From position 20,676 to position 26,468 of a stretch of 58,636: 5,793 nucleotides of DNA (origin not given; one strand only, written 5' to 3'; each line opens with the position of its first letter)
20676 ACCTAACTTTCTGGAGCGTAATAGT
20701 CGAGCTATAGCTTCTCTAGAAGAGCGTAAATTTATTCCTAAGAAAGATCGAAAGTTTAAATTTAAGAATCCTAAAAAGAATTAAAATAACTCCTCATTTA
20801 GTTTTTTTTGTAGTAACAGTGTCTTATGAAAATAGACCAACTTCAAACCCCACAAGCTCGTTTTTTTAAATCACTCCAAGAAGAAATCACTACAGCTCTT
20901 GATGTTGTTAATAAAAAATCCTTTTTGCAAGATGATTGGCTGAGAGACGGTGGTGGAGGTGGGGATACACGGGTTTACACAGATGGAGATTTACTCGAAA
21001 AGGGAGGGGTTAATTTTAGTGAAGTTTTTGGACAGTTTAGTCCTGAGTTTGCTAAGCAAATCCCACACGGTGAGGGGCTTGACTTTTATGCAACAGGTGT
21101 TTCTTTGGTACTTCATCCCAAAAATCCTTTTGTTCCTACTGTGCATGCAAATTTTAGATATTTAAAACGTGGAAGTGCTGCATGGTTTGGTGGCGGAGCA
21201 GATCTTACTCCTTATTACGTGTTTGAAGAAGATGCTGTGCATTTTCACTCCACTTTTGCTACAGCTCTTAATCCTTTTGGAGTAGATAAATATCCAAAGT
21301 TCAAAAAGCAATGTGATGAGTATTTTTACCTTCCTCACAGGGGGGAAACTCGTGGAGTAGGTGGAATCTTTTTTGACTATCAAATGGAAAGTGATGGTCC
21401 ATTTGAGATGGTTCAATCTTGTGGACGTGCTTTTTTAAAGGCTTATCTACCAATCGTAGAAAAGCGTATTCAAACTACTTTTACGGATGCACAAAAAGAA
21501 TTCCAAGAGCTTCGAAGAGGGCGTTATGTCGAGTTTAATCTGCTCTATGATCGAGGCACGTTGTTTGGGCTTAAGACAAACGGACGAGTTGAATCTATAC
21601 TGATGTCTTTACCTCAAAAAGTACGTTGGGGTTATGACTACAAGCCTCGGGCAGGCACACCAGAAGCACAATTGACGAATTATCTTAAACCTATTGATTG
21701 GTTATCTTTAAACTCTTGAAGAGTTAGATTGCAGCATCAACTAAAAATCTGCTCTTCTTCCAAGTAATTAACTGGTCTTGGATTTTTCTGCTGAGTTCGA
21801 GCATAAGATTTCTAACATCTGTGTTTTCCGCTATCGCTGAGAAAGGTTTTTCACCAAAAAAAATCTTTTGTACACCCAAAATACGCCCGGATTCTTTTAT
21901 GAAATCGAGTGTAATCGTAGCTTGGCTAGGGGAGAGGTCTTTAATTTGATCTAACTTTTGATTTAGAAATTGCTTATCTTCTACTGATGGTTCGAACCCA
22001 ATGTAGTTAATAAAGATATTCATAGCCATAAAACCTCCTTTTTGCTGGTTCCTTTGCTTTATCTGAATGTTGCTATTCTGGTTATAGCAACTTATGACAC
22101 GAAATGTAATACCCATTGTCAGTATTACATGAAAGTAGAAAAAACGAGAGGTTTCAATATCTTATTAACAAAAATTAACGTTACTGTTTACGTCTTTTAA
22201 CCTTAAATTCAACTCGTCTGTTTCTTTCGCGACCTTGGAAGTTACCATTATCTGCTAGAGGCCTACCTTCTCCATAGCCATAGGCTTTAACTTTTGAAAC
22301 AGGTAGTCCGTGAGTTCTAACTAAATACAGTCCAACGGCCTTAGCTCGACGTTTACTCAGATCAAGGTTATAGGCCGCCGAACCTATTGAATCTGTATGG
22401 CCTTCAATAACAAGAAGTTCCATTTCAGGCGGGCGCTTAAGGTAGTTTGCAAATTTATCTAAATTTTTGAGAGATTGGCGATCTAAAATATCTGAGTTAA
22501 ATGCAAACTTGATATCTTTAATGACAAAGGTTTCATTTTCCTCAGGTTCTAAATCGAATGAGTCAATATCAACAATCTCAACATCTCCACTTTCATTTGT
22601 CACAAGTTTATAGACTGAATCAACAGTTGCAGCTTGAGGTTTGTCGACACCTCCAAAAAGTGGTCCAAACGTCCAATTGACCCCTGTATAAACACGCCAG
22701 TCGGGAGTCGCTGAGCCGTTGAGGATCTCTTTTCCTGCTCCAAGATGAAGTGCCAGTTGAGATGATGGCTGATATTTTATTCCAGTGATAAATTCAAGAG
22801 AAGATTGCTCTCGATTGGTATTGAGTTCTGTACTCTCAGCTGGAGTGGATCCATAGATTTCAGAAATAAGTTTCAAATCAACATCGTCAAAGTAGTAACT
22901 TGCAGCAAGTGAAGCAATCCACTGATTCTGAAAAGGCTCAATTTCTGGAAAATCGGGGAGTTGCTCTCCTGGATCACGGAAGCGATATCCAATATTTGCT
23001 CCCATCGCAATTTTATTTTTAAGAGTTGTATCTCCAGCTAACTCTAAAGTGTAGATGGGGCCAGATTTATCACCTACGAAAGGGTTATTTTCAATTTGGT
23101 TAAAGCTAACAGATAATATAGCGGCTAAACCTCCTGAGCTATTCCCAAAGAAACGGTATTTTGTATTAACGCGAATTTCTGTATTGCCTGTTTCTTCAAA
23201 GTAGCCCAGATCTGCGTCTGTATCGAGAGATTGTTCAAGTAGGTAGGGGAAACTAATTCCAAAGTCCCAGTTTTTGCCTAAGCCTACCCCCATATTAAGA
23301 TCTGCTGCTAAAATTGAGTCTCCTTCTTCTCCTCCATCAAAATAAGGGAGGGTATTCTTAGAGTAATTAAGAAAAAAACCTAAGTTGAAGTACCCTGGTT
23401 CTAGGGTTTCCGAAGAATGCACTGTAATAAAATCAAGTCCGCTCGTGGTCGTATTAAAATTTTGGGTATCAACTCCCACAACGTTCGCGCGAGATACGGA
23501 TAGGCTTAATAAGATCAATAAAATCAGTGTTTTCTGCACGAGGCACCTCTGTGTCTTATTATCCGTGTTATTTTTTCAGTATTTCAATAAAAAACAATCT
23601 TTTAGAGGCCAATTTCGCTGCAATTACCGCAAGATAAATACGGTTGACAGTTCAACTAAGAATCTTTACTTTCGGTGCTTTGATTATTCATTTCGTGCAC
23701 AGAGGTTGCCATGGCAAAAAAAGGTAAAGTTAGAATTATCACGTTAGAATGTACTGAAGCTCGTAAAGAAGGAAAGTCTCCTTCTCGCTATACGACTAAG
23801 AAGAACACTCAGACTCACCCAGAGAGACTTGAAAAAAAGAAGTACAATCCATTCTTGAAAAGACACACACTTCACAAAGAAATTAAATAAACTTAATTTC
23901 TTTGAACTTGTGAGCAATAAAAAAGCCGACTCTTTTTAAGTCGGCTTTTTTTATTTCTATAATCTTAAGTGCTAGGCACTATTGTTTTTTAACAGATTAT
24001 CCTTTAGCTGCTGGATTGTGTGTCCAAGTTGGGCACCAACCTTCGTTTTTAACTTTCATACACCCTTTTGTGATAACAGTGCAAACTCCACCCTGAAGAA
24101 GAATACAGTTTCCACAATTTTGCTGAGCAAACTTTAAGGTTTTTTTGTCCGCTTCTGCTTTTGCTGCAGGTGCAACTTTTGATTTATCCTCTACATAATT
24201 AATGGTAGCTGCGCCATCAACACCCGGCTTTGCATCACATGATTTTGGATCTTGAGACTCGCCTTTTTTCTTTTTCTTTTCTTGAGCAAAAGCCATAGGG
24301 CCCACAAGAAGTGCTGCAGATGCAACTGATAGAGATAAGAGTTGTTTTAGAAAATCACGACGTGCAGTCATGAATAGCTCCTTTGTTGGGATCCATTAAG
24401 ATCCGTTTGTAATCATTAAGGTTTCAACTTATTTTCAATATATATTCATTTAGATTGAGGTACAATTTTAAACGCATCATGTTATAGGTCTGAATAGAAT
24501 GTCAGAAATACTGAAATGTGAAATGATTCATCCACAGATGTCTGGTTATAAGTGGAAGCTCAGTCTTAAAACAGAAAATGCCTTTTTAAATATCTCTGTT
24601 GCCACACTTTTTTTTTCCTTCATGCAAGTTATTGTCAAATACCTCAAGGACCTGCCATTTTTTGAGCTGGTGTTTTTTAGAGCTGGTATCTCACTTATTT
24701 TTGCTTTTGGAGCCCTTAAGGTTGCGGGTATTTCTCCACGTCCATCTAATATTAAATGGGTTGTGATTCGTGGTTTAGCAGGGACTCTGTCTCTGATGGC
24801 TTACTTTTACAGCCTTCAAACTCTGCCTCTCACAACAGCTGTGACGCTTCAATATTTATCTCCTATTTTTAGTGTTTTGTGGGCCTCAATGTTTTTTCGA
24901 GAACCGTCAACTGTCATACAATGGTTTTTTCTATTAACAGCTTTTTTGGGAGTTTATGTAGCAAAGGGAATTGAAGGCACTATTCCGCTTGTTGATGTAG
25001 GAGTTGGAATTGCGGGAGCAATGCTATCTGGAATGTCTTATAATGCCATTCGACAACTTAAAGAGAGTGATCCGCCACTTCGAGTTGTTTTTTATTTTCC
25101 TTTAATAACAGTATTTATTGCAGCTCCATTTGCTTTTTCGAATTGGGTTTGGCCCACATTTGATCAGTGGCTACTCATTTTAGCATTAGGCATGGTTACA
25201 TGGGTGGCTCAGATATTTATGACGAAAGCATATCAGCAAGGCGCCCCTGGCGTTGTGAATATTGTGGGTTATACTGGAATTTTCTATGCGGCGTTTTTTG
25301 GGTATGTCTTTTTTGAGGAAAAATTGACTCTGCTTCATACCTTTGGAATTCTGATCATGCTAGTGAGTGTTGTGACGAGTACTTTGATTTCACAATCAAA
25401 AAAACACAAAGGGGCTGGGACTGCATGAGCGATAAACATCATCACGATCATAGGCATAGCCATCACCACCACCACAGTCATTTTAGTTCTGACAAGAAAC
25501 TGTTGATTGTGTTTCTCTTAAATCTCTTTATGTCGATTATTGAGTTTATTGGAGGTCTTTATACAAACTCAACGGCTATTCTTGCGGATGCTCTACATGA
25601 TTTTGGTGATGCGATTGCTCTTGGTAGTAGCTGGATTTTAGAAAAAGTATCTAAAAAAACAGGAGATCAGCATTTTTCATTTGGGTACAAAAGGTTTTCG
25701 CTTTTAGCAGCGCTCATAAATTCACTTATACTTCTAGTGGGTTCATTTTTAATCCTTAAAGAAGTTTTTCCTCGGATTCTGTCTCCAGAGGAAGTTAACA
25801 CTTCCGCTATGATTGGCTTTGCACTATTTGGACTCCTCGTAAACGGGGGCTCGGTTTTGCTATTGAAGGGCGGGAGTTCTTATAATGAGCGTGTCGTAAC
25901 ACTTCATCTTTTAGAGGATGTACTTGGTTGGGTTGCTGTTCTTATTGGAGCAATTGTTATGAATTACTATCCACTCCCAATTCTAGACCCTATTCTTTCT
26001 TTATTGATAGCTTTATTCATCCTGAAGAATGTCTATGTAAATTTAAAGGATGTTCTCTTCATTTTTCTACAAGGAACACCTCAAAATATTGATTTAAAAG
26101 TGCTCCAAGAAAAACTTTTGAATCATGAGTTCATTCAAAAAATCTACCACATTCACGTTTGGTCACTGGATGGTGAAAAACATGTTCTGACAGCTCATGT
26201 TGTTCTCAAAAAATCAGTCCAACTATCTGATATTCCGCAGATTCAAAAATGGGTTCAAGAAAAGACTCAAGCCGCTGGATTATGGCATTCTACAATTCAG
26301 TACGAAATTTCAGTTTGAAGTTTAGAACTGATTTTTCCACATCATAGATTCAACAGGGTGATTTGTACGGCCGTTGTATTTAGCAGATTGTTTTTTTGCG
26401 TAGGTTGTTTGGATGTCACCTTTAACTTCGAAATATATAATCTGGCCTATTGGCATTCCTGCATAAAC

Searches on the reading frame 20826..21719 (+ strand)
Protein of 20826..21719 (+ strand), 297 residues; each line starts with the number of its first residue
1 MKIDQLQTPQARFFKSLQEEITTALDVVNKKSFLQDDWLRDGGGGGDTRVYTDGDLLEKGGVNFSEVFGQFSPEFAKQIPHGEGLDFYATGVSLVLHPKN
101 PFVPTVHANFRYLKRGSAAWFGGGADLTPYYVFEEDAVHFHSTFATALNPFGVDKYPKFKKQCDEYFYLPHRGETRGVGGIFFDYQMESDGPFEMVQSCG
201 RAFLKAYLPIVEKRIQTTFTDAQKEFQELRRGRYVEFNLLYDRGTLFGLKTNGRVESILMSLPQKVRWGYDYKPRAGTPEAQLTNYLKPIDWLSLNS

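Call 28: search_protein_families(library=pfam, proteins=[window:20826-21719:+], max_evalue=0.01)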
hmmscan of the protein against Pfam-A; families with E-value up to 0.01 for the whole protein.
window:20826-21719:+ (297 aa): 1 family
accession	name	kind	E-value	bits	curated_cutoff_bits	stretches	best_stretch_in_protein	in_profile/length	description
PF01218.23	Coprogen_oxidas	-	6e-119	396.5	31.8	1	12-292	4-295/295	Coproporphyrinogen III oxidase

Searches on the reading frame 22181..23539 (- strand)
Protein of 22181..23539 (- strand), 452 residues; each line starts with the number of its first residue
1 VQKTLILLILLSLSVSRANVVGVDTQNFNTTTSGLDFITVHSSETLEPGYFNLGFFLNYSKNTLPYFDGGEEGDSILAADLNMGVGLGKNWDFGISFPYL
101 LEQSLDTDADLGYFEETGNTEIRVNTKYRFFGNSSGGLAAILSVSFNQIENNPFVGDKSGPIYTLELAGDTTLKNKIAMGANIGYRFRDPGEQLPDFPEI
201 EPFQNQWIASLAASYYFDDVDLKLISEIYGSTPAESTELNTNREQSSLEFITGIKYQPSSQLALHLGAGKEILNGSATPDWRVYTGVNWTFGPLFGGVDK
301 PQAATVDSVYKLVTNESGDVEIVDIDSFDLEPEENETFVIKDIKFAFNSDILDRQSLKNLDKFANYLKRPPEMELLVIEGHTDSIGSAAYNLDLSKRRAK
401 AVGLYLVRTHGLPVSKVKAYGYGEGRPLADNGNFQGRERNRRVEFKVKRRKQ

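Call 102: search_protein_families(library=pfam, proteins=[window:22181-23539:-], max_evalue=0.0001)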
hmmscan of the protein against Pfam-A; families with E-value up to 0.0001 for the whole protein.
window:22181-23539:- (452 aa): 2 families
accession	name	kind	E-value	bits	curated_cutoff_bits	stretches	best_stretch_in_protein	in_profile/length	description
PF00691.25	OmpA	-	4.5e-21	75.5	27.2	1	345-441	2-98/98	OmpA family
PF11383.14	DUF3187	-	2.9e-06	27.1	24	1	111-291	147-320/320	Protein of unknown function (DUF3187)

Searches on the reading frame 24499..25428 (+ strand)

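Call 28: search_protein_families(library=pfam, proteins=[window:24499-25428:+], max_evalue=0.01)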
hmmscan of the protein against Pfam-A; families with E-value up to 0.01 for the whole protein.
window:24499-25428:+ (309 aa): 2 families
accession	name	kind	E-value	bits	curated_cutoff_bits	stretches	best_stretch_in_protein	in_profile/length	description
PF00892.27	EamA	-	7.9e-29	101.1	28.2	2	31-154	6-132/135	EamA-like transporter family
PF03151.22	TPT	-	0.004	17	30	1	62-179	44-155/291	Triose-phosphate Transporter family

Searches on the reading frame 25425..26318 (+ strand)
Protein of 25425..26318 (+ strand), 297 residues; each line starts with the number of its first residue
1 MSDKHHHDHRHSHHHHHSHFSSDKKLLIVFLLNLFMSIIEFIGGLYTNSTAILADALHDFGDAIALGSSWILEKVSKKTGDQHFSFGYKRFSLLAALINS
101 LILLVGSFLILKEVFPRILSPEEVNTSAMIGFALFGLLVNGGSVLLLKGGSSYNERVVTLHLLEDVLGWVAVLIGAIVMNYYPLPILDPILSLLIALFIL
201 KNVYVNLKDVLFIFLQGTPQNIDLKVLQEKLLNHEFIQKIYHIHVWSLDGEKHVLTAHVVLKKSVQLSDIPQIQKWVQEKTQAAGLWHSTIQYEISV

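Call 28: search_protein_families(library=pfam, proteins=[window:25425-26318:+], max_evalue=0.01)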
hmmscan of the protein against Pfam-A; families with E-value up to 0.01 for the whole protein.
window:25425-26318:+ (297 aa): 1 family
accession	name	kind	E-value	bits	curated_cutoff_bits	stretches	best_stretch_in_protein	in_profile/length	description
PF01545.26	Cation_efflux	-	1.4e-44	152.7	26.6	1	26-214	1-197/198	Cation efflux family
